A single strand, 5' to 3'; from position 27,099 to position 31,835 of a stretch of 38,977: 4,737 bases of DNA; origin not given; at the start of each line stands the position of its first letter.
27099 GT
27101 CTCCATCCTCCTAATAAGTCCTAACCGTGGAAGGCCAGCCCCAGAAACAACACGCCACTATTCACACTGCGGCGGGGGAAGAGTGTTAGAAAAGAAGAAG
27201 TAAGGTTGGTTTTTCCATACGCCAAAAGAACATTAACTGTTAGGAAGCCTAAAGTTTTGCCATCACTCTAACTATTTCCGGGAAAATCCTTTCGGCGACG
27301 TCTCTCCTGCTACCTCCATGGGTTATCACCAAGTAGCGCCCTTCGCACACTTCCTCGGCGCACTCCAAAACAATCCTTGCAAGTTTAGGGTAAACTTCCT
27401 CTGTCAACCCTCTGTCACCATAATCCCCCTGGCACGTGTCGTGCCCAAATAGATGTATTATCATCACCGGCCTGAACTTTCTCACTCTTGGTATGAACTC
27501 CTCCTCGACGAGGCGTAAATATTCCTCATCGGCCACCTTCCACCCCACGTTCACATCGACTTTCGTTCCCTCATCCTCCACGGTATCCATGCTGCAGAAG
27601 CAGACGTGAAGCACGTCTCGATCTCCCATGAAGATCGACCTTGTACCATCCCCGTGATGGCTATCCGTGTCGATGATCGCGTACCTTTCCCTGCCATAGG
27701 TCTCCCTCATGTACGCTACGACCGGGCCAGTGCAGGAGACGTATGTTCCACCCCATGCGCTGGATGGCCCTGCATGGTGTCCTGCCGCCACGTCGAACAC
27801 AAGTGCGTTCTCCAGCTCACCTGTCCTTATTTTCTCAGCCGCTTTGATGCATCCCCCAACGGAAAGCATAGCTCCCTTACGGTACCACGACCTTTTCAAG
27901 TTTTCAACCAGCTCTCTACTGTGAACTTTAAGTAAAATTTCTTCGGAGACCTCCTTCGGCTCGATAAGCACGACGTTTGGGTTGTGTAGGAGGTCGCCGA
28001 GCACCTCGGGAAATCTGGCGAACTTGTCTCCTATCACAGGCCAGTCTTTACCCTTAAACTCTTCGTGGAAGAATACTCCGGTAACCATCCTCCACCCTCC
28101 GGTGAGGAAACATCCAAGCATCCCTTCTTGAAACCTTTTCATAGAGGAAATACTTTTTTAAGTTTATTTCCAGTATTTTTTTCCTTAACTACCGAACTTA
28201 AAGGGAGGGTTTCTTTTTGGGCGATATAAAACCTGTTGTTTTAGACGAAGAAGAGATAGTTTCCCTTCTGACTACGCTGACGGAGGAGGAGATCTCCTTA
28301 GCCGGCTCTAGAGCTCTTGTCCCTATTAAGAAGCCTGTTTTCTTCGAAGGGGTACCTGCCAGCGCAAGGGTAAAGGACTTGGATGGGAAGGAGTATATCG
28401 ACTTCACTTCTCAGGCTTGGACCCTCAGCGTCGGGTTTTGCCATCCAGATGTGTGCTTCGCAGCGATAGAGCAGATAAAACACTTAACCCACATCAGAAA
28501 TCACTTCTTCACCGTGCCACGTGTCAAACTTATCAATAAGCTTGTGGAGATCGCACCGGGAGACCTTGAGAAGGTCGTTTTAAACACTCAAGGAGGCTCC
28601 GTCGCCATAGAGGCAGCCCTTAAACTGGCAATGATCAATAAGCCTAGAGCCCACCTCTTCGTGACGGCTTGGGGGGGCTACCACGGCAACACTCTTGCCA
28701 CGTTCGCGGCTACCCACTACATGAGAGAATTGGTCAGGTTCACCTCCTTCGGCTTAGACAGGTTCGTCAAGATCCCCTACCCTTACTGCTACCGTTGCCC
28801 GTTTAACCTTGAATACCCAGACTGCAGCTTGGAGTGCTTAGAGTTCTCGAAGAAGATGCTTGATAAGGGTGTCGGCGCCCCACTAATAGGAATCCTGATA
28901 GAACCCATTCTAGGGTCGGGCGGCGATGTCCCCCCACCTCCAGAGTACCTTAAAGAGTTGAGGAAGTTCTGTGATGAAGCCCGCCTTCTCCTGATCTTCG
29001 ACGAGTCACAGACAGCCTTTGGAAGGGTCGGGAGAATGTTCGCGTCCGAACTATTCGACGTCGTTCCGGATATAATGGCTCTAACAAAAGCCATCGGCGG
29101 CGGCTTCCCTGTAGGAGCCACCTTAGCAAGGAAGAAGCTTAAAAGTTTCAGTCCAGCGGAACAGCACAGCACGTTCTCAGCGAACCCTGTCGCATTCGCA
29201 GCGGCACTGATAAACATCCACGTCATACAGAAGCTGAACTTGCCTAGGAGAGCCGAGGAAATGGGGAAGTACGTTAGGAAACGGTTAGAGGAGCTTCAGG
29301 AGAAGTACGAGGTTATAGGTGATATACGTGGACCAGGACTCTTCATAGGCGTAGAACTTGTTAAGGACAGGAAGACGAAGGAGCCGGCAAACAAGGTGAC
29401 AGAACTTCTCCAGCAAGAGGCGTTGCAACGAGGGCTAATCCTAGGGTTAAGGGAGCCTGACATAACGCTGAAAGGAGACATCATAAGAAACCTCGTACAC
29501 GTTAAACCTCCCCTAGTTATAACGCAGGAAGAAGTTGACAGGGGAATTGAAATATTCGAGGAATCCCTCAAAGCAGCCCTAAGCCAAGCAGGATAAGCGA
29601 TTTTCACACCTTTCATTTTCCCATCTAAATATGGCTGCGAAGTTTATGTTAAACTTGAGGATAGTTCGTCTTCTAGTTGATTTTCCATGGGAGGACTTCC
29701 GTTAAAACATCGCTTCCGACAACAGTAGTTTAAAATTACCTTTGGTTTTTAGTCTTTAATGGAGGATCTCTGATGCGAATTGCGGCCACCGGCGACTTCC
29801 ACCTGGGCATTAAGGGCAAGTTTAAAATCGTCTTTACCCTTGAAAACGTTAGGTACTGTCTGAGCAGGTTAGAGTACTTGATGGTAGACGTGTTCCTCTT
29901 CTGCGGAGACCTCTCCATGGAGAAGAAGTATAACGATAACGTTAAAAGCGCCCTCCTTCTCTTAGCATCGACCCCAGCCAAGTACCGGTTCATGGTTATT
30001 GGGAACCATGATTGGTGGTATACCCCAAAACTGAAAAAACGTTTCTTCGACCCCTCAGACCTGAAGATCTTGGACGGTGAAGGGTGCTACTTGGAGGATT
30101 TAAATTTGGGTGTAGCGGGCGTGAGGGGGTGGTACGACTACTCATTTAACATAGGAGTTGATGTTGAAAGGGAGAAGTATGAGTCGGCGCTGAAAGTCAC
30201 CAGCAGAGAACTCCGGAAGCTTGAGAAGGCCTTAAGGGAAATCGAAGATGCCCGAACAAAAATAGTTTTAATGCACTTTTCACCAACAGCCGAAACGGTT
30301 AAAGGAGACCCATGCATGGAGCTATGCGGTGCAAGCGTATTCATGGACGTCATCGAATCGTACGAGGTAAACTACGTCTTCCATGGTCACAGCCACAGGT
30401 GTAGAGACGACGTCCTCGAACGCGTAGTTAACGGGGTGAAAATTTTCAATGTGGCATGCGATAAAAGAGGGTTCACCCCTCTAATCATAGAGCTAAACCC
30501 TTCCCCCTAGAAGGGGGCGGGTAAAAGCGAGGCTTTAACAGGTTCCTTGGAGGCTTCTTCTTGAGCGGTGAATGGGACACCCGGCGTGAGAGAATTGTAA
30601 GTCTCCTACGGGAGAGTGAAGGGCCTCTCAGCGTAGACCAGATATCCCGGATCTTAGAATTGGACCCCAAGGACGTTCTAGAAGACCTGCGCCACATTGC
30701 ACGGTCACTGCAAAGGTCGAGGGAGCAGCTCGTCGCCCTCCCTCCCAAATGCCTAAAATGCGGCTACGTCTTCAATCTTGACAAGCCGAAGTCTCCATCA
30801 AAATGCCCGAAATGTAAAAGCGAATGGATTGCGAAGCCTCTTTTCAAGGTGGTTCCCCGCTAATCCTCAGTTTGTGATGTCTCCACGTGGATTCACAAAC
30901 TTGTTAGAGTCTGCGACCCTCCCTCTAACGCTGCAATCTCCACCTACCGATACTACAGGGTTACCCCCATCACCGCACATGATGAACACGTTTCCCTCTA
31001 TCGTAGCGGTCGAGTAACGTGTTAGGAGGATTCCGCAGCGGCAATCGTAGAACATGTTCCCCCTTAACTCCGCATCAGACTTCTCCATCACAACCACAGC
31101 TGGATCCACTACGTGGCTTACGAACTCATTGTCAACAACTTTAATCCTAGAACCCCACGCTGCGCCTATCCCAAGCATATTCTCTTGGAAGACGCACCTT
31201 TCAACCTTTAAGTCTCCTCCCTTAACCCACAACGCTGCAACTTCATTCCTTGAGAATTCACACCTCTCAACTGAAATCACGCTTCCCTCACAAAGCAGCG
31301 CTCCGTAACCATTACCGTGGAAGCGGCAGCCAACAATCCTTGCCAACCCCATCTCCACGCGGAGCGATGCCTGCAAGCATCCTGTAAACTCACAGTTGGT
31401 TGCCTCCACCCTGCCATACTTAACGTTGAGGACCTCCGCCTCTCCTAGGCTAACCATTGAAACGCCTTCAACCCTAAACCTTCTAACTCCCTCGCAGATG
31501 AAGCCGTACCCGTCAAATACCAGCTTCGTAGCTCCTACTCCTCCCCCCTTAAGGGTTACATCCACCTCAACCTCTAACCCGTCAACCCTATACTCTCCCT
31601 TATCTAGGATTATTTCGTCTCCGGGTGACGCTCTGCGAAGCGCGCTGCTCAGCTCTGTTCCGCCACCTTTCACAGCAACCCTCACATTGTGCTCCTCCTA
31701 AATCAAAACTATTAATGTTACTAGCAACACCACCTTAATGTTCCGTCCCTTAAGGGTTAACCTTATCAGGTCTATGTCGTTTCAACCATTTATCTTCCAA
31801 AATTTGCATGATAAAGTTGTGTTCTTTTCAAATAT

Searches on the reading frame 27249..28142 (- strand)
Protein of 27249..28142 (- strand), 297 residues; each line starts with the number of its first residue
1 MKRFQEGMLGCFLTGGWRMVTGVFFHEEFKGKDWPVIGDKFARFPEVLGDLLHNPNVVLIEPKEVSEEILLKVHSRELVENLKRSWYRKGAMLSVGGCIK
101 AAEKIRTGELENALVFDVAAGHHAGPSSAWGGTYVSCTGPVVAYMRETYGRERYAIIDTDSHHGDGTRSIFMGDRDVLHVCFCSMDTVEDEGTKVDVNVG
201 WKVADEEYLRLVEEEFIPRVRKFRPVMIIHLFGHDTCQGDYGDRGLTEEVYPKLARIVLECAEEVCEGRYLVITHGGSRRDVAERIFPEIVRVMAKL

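Call 67: search_protein_families(library=pfam, proteins=[window:27249-28142:-], max_evalue=0.001)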
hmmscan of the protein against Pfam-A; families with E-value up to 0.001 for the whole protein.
window:27249-28142:- (297 aa): 1 family
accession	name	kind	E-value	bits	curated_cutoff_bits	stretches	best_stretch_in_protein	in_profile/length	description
PF00850.24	Hist_deacetyl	-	4.1e-33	115.4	27.9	1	58-292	25-296/298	Histone deacetylase domain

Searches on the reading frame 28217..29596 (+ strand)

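Call 67: search_protein_families(library=pfam, proteins=[window:28217-29596:+], max_evalue=0.001)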
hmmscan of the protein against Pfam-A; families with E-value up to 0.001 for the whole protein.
window:28217-29596:+ (459 aa): 1 family
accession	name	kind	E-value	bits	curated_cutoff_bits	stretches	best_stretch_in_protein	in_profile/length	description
PF00202.27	Aminotran_3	-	1.4e-90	304.4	30.5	1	50-450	19-402/403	Aminotransferase class-III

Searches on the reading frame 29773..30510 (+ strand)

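Call 67: search_protein_families(library=pfam, proteins=[window:29773-30510:+], max_evalue=0.001)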
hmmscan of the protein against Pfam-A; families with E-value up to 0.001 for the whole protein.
window:29773-30510:+ (245 aa): 2 families
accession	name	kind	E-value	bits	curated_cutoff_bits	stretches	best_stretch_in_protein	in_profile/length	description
PF00149.33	Metallophos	-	4.1e-16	60.4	21.5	1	1-210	1-191/191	Calcineurin-like phosphoesterase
PF12850.12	Metallophos_2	-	3.3e-05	24.4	27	1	1-216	1-125/154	Calcineurin-like phosphoesterase superfamily domain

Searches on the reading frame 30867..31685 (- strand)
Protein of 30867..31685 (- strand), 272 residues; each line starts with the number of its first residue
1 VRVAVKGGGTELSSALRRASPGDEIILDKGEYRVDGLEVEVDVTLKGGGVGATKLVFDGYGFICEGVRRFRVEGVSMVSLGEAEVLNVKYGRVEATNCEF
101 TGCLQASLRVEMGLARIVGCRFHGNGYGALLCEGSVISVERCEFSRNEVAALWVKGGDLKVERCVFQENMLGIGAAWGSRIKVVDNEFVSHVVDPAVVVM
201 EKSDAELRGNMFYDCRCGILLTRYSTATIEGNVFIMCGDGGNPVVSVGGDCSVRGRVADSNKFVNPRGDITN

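Call 67: search_protein_families(library=pfam, proteins=[window:30867-31685:-], max_evalue=0.001)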
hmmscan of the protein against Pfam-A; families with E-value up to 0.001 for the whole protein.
window:30867-31685:- (272 aa): 3 families
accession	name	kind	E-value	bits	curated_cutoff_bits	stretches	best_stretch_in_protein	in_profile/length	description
PF13229.12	Beta_helix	-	1.5e-27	96.6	25.9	2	115-254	11-154/158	Right handed beta helix region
PF05048.19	NosD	-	4.4e-10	39.8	23.6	1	194-239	60-105/212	Periplasmic copper-binding protein (NosD)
PF01696.23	Adeno_E1B_55K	-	4.7e-09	35.9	24.5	1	96-189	151-239/387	Adenovirus EB1 55K protein / large t-antigen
